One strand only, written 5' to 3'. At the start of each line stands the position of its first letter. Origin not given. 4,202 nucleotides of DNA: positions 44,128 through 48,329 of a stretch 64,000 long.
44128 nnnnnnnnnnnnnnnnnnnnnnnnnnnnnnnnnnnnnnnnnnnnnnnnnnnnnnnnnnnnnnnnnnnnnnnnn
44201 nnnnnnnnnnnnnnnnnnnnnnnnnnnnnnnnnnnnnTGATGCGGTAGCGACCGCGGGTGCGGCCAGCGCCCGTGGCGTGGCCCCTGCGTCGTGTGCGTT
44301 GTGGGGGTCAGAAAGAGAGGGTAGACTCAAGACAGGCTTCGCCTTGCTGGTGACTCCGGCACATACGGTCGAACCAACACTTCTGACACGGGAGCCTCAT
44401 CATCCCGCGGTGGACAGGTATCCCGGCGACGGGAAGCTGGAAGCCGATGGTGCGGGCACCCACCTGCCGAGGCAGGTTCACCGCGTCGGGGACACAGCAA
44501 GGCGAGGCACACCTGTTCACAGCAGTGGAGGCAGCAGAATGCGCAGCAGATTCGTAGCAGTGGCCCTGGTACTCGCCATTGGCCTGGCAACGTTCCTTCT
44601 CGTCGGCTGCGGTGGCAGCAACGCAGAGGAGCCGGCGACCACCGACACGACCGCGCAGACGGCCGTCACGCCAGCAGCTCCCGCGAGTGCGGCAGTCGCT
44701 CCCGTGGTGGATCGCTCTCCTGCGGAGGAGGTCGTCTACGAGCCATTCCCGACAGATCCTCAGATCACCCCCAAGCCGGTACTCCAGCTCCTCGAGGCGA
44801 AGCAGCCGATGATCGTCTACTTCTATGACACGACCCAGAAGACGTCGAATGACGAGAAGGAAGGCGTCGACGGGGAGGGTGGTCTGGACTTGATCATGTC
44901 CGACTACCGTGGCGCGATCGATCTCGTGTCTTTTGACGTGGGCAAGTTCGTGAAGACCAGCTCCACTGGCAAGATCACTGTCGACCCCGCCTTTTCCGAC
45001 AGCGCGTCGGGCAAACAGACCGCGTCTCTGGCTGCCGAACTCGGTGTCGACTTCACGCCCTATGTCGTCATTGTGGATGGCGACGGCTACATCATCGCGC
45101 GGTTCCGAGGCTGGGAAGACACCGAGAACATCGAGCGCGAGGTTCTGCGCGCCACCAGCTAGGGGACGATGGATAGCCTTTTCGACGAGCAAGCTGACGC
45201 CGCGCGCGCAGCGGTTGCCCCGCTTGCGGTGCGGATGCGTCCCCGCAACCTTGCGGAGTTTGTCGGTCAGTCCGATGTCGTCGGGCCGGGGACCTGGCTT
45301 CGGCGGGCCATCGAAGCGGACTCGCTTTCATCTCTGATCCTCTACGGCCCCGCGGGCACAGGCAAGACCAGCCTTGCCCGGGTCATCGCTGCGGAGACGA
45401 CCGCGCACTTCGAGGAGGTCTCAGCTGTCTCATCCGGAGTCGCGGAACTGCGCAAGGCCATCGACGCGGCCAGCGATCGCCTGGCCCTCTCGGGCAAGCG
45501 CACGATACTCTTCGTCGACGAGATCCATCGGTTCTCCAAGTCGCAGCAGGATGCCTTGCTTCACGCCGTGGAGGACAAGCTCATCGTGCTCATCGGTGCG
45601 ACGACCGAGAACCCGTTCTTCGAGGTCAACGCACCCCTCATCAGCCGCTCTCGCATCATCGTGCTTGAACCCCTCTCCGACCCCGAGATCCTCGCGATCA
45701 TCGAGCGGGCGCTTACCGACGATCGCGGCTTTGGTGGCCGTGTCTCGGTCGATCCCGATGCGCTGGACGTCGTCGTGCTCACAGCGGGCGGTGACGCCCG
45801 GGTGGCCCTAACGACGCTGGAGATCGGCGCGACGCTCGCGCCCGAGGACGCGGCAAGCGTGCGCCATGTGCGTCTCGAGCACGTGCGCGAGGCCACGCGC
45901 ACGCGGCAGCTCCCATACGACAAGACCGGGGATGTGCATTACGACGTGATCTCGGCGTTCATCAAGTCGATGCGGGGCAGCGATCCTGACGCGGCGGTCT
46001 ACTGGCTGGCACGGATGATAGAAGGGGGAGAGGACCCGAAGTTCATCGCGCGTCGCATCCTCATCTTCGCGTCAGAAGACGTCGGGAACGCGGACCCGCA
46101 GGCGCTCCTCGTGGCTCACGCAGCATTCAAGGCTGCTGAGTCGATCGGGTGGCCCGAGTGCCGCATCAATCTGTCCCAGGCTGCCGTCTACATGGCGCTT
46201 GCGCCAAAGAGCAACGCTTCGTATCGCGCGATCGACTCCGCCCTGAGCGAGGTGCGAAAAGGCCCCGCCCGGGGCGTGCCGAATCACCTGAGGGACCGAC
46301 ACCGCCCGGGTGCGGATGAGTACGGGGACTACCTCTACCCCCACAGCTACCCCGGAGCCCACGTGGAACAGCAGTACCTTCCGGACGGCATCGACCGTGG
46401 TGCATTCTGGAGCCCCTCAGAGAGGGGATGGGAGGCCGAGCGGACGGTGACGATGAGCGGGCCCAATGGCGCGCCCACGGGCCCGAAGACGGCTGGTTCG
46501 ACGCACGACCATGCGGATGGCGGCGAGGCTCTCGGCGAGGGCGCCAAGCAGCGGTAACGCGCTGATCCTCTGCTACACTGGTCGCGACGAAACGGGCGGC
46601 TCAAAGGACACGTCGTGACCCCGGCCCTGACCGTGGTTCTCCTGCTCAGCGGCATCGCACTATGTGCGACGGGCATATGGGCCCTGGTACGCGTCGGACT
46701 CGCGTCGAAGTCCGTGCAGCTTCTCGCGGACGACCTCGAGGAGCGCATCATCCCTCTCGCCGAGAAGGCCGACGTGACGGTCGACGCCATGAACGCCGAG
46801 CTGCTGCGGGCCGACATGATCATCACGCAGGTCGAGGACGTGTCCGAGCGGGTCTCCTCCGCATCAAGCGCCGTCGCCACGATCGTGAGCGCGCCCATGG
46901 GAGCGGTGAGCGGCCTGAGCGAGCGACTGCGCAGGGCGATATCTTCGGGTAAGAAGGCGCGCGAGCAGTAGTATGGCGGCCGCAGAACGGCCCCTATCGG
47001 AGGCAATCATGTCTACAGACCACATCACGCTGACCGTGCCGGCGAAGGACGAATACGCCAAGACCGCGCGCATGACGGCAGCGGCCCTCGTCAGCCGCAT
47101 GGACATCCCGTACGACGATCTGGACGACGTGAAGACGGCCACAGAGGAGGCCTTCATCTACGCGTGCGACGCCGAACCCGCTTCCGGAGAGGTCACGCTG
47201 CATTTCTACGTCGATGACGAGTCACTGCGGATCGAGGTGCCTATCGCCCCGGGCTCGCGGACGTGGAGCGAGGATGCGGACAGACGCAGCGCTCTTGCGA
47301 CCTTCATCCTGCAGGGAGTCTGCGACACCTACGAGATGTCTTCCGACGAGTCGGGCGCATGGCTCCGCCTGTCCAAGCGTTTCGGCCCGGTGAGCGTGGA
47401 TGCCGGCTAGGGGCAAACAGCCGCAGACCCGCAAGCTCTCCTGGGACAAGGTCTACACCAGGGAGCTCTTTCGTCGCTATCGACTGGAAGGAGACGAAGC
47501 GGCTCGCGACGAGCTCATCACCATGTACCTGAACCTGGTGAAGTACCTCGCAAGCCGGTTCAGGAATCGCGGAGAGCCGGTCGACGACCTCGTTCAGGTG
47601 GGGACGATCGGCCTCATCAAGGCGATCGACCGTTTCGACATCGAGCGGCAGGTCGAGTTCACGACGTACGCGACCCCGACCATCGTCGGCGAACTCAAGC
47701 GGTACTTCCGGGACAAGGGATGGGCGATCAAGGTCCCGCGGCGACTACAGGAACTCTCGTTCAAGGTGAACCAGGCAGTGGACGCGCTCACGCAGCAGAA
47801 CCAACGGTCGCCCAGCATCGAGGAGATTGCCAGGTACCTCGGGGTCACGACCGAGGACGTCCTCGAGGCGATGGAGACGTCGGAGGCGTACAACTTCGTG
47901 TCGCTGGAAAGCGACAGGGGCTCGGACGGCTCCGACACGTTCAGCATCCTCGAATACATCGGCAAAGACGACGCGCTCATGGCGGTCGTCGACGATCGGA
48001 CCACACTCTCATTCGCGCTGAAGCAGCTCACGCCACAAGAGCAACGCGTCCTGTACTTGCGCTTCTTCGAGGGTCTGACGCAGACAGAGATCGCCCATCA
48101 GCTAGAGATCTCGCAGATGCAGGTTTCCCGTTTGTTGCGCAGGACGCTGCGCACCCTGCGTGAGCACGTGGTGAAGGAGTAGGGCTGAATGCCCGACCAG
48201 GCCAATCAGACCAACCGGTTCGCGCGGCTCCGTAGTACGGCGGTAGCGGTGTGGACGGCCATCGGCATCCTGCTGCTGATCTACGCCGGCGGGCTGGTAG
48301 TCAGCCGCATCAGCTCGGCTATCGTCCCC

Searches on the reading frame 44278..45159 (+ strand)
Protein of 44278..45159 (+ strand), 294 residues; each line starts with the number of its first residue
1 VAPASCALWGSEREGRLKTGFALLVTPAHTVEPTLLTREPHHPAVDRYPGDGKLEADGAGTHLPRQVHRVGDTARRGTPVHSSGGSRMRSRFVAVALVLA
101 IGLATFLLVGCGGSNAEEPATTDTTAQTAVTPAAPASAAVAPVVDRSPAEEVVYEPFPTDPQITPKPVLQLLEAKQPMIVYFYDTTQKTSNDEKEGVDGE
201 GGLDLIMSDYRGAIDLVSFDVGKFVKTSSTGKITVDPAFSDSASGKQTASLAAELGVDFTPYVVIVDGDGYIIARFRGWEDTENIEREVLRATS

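Call 8: search_protein_families(library=pfam, proteins=[window:44278-45159:+], max_evalue=0.01)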
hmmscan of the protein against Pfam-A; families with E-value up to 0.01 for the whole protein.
window:44278-45159:+ (294 aa): 1 family
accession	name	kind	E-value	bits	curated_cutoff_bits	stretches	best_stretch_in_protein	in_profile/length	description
PF13098.12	Thioredoxin_2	-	0.0012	19.6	27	1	241-286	60-101/104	Thioredoxin-like domain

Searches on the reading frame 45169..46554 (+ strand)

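Call 8: search_protein_families(library=pfam, proteins=[window:45169-46554:+], max_evalue=0.01)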
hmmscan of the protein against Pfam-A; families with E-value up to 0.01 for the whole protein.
window:45169-46554:+ (462 aa): 23 families
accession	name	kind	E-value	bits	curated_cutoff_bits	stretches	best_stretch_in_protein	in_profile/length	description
PF12002.13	MgsA_C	-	2.9e-64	216.4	27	1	270-425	1-159/167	MgsA AAA+ ATPase C terminal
PF16193.11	AAA_assoc_2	-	7e-23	81.1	34.3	1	191-269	4-81/81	AAA C-terminal domain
PF00004.35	AAA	-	2.8e-17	63.8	21.2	1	56-164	1-126/131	ATPase family associated with various cellular activities (AAA)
PF05496.18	RuvB_N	-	1.3e-16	61.2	27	1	23-144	1-119/159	Holliday junction DNA helicase RuvB P-loop domain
PF13191.12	AAA_16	-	3.1e-07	31.5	32.6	1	48-78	19-49/167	AAA ATPase domain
PF00158.32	Sigma54_activat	-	8.4e-07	29.3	20.2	1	110-148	93-131/168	Sigma-54 interaction domain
PF07728.20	AAA_5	-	1.2e-06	29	22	1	56-144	2-100/139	AAA domain (dynein-related subfamily)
PF13173.12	AAA_14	-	1.2e-05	25.7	27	1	56-174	5-128/129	AAA domain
PF01078.27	Mg_chelatase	-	2.3e-05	24.3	20.3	0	54-75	23-44/207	Magnesium chelatase, subunit ChlI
PF13604.12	AAA_30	-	2.6e-05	24.5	27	1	55-143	20-123/191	AAA domain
PF01637.24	ATPase_2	-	3.7e-05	24.1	33.2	0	44-79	11-46/225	ATPase domain predominantly from Archaea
PF25199.1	nSTAND_NTPase5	-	3.9e-05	23.9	34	1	49-144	37-131/145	Novel STAND NTPase 5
PF22703.2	Cdc6_lid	-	6.9e-05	23.1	27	1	194-243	17-67/68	Cdc6 AAA+ ATPase-type lid domain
PF13401.12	AAA_22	-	7.1e-05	23.6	27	1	54-128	6-84/130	AAA domain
PF20720.3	nSTAND3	-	0.00057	20.1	27.2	1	55-101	19-64/155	Novel STAND NTPase 3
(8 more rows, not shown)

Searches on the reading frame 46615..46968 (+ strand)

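Call 8: search_protein_families(library=pfam, proteins=[window:46615-46968:+], max_evalue=0.01)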
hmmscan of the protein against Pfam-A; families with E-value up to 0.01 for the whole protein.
window:46615-46968:+ (118 aa): 1 family
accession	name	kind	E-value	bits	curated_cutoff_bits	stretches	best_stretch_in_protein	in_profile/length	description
PF23494.1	bPH_10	-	0.0074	16.2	27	0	2-58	59-114/151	YqeB-like bacterial PH domain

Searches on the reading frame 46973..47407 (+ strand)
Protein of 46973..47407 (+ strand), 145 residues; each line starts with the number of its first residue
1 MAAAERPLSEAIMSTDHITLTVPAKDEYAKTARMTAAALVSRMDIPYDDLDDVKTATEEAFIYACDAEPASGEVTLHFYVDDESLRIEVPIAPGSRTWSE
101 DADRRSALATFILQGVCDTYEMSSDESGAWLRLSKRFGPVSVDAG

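Call 8: search_protein_families(library=pfam, proteins=[window:46973-47407:+], max_evalue=0.01)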
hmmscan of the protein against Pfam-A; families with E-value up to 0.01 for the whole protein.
window:46973-47407:+ (145 aa): 1 family
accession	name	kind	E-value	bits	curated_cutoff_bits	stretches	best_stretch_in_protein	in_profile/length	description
PF13581.12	HATPase_c_2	-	5.6e-08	33.3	27.4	1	22-135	1-127/127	Histidine kinase-like ATPase domain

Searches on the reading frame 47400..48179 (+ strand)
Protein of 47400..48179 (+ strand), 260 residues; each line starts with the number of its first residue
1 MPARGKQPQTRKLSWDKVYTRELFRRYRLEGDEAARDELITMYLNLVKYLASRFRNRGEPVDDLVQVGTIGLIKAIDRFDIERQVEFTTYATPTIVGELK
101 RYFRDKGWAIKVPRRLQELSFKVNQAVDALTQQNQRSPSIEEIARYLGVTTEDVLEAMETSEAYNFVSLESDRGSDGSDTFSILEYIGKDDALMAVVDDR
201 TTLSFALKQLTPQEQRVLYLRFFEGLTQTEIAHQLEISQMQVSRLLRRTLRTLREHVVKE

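Call 8: search_protein_families(library=pfam, proteins=[window:47400-48179:+], max_evalue=0.01)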
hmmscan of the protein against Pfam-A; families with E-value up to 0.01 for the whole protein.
window:47400-48179:+ (260 aa): 15 families
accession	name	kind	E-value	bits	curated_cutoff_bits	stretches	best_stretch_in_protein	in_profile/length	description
PF04542.20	Sigma70_r2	-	5.6e-20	71.4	24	1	39-108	1-70/71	Sigma-70 region 2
PF04545.22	Sigma70_r4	-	5e-18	64.8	24.1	1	206-255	1-50/50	Sigma-70, region 4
PF04539.22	Sigma70_r3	-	3.7e-16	59.4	25.3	1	121-178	4-59/78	Sigma-70 region 3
PF08281.18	Sigma70_r4_2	-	5.4e-12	45.6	25.7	1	206-253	7-54/54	Sigma-70, region 4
PF07638.17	Sigma70_ECF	-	8.9e-08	32.7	21.1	1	206-247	129-173/185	ECF sigma factor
PF13545.12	HTH_Crp_2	-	0.00074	19.9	27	0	225-248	22-45/70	Crp-like helix-turn-helix domain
PF00196.25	GerE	-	0.00076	19.5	23.5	1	209-251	2-43/57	Bacterial regulatory proteins, luxR family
PF13384.12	HTH_23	-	0.00081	19.6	24.6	0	220-248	11-40/50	Homeodomain-like domain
PF04967.18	HTH_10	-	0.00091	19.4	23.1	0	228-253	26-51/53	HTH DNA binding domain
PF12802.13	MarR_2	-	0.0018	18.9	27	0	217-248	10-43/61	MarR family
PF01381.28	HTH_3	-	0.0019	18.6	23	0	225-247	9-31/55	Helix-turn-helix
PF13443.12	HTH_26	-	0.0025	18.5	22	0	225-254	10-39/63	Cro/C1-type HTH DNA-binding domain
PF15978.11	TnsD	-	0.0035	16.9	32.4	0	206-249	190-223/355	Tn7-like transposition protein D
PF09339.16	HTH_IclR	-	0.0051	17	22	0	224-247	17-40/52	IclR helix-turn-helix domain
PF01047.28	MarR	-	0.0072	16.6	24.6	0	221-248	13-40/59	MarR family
